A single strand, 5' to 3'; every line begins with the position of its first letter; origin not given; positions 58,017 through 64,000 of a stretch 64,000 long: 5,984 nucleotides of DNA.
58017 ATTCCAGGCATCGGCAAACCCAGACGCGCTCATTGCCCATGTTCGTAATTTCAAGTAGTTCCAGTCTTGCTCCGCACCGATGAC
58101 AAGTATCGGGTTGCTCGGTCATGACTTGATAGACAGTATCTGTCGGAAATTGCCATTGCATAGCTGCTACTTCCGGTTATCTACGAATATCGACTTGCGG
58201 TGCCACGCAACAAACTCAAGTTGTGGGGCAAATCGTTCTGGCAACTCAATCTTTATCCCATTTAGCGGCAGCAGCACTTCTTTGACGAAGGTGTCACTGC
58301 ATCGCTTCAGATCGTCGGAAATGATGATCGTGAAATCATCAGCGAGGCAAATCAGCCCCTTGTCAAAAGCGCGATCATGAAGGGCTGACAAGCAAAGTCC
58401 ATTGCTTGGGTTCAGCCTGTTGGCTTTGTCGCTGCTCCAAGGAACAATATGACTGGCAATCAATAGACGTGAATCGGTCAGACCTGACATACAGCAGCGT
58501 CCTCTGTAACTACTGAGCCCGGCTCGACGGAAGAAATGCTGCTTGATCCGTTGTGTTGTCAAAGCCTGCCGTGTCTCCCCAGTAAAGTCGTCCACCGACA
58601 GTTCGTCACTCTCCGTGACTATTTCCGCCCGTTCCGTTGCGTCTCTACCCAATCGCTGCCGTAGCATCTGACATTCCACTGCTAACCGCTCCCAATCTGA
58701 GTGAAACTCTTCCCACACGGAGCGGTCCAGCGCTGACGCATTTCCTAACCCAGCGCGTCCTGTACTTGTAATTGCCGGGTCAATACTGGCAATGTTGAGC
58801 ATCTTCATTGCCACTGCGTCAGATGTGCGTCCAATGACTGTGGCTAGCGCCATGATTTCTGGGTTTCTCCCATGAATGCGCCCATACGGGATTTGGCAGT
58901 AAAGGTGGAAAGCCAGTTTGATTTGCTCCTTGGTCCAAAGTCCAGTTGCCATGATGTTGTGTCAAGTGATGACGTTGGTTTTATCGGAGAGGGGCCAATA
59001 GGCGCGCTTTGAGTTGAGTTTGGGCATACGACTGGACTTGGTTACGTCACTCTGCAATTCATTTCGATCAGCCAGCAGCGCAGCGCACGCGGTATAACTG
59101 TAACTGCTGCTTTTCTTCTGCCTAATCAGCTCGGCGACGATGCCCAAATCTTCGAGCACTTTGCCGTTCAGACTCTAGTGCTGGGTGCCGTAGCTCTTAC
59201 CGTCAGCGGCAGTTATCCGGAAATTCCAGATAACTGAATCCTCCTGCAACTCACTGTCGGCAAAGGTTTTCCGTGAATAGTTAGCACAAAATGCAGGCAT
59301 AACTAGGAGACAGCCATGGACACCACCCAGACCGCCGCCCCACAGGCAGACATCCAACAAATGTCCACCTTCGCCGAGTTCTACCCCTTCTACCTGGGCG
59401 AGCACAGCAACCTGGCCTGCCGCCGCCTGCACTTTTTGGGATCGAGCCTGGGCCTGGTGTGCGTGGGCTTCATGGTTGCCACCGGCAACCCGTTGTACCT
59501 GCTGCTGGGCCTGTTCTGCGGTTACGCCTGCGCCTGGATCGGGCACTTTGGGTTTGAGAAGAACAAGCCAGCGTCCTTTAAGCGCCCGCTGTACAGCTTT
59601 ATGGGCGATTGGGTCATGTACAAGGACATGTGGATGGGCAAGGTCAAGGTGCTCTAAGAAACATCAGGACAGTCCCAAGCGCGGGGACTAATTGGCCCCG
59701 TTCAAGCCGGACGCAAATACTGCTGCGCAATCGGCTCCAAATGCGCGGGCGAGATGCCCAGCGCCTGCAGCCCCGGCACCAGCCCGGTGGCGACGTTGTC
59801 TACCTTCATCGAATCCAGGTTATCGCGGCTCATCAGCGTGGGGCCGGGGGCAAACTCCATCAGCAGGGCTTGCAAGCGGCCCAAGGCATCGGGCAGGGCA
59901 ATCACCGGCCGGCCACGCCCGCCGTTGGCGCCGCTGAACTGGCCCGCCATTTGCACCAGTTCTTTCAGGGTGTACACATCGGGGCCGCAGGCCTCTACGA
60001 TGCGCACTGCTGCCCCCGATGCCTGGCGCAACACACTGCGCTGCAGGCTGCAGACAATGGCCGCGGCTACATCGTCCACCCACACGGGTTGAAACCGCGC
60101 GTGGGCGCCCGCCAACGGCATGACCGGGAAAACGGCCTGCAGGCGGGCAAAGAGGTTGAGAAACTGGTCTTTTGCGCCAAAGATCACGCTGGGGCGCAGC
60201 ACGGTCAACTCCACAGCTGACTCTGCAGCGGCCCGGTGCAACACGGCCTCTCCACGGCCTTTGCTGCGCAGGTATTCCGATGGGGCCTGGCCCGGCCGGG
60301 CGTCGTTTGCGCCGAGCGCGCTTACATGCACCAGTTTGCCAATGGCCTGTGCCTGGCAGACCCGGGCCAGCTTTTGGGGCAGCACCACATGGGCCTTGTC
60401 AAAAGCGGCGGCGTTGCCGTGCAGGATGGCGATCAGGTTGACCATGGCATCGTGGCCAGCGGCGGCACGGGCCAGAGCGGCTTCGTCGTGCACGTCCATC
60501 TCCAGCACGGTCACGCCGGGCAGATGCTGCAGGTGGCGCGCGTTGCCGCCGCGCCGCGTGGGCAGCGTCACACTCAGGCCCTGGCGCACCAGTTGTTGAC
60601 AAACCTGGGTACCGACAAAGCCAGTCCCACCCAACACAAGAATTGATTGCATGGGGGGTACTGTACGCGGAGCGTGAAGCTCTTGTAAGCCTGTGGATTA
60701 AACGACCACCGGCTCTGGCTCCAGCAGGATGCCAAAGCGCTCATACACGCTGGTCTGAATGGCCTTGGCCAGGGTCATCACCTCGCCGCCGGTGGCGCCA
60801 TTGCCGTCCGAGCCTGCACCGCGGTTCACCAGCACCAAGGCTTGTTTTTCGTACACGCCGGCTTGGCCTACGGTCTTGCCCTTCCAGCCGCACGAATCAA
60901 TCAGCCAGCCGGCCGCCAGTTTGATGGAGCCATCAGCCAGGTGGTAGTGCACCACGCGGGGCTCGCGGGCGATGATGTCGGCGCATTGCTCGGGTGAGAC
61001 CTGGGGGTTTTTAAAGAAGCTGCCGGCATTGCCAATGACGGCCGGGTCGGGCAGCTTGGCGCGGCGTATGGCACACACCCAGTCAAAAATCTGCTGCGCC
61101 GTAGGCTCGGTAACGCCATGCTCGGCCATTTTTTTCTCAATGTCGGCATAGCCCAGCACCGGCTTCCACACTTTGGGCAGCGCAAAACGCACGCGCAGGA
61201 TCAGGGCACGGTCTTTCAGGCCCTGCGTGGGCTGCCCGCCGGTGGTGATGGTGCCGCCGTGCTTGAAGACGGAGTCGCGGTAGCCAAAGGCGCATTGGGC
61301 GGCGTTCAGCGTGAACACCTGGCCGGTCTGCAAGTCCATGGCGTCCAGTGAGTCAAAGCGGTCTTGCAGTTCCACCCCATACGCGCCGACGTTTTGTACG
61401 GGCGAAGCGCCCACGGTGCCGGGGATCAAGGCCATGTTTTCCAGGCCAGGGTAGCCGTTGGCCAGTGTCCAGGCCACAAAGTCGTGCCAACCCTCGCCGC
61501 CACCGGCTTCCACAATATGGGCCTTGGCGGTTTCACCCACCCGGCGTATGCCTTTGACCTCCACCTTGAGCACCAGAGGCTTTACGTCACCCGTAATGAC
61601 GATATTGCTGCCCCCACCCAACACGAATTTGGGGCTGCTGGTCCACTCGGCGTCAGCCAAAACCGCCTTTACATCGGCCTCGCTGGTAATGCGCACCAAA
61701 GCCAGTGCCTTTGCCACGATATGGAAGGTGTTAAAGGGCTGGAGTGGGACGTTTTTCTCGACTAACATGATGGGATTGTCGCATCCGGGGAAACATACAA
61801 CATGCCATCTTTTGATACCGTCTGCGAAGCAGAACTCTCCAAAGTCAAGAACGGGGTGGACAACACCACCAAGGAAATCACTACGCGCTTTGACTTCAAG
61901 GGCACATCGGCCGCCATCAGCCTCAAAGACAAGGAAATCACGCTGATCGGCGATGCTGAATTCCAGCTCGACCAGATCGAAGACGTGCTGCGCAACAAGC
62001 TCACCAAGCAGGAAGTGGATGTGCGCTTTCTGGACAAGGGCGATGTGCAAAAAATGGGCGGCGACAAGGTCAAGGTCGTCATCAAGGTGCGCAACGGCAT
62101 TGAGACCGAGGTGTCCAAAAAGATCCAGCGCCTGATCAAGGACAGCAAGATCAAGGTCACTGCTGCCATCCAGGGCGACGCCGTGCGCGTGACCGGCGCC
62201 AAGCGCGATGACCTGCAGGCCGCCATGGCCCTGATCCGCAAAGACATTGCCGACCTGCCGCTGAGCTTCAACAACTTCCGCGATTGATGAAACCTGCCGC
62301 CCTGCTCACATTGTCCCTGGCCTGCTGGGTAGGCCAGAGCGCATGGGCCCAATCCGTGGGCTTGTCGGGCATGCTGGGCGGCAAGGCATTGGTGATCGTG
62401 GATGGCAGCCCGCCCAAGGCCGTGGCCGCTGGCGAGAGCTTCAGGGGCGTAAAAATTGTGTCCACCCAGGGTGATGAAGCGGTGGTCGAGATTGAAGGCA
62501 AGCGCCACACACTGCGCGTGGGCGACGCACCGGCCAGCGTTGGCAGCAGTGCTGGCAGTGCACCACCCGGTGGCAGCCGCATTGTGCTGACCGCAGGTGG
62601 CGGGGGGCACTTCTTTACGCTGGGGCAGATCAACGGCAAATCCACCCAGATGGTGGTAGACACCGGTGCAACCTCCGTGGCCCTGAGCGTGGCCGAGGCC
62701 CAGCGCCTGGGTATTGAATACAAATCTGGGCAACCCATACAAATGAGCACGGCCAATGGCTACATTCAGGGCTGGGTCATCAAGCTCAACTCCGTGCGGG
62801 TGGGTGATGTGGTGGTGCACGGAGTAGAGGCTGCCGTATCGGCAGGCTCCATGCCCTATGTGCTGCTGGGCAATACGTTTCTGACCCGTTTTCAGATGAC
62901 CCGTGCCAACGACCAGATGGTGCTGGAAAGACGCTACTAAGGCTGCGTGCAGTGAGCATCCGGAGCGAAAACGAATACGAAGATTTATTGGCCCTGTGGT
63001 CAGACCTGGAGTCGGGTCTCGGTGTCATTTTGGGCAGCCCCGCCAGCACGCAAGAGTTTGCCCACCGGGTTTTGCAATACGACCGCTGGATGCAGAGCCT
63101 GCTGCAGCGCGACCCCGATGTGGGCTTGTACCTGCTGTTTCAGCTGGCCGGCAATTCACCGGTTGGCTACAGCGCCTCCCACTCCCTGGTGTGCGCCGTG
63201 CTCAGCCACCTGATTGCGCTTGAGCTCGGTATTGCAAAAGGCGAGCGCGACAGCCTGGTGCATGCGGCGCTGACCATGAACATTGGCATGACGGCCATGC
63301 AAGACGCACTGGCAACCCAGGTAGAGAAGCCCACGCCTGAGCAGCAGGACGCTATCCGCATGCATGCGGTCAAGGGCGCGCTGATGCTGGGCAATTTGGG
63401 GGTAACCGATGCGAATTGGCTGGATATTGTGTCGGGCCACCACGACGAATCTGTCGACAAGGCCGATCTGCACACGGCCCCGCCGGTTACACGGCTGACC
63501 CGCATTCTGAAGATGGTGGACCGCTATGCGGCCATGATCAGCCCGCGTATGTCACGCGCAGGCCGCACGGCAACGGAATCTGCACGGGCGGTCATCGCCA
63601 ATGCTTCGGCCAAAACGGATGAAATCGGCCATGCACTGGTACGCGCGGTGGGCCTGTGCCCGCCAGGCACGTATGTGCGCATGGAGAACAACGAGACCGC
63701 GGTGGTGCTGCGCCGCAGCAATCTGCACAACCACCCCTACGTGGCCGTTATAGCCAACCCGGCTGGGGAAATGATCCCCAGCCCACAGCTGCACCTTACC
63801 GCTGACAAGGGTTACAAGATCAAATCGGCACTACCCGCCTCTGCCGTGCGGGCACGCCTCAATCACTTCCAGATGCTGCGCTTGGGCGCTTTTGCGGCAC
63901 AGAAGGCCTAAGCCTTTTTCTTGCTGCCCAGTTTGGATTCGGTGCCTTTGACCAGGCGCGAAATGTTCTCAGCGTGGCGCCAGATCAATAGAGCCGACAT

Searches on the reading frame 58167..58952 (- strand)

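Call 83: search_protein_families(library=pfam, proteins=[window:58167-58952:-], max_evalue=0.00001)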
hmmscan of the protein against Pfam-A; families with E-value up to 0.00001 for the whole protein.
window:58167-58952:- (261 aa): 1 family
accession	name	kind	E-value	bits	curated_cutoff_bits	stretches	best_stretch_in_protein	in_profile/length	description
PF13391.12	HNH_2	-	5.1e-12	45.9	21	1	153-203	1-65/66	HNH endonuclease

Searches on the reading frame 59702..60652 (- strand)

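Call 83: search_protein_families(library=pfam, proteins=[window:59702-60652:-], max_evalue=0.00001)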
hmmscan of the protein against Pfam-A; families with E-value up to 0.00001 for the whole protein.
window:59702-60652:- (316 aa): 7 families
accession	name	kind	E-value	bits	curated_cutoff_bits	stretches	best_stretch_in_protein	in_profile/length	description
PF01370.27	Epimerase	-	1.2e-20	74.4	20.9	1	4-205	1-227/240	NAD dependent epimerase/dehydratase family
PF13460.12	NAD_binding_10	-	1.8e-18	67.5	27.2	1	8-156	1-145/184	NAD(P)H-binding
PF01073.25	3Beta_HSD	-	1.5e-11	44.3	22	1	5-204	1-230/280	3-beta hydroxysteroid dehydrogenase/isomerase family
PF04321.23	RmlD_sub_bind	-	4.9e-09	36.1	27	1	3-208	2-202/287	RmlD substrate binding domain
PF05368.20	NmrA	-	2.6e-07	31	27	1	2-125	3-120/298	NmrA-like family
PF07993.18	NAD_binding_4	-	7.7e-07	29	20.1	0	115-159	165-209/258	Male sterility protein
PF00106.31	adh_short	-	2.4e-06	27.6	26.6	1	3-113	2-110/195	short chain dehydrogenase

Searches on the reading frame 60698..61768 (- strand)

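Call 83: search_protein_families(library=pfam, proteins=[window:60698-61768:-], max_evalue=0.00001)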
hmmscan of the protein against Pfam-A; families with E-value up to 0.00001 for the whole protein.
window:60698-61768:- (356 aa): 2 families
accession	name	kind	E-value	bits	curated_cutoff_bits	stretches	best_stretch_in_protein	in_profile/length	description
PF02873.21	MurB_C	-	1.7e-26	92.7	27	1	226-356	1-99/99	UDP-N-acetylenolpyruvoylglucosamine reductase, C-terminal domain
PF01565.28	FAD_binding_4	-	1.3e-20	74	26.4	1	22-154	2-138/139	FAD binding domain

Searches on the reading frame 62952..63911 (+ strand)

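Call 83: search_protein_families(library=pfam, proteins=[window:62952-63911:+], max_evalue=0.00001)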
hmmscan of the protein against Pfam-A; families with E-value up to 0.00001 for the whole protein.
window:62952-63911:+ (319 aa): 1 family
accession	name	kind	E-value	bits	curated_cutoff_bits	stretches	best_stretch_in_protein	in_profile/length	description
PF13487.12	HD_5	-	2.7e-07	30.9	27.2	1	81-221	21-165/170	HD domain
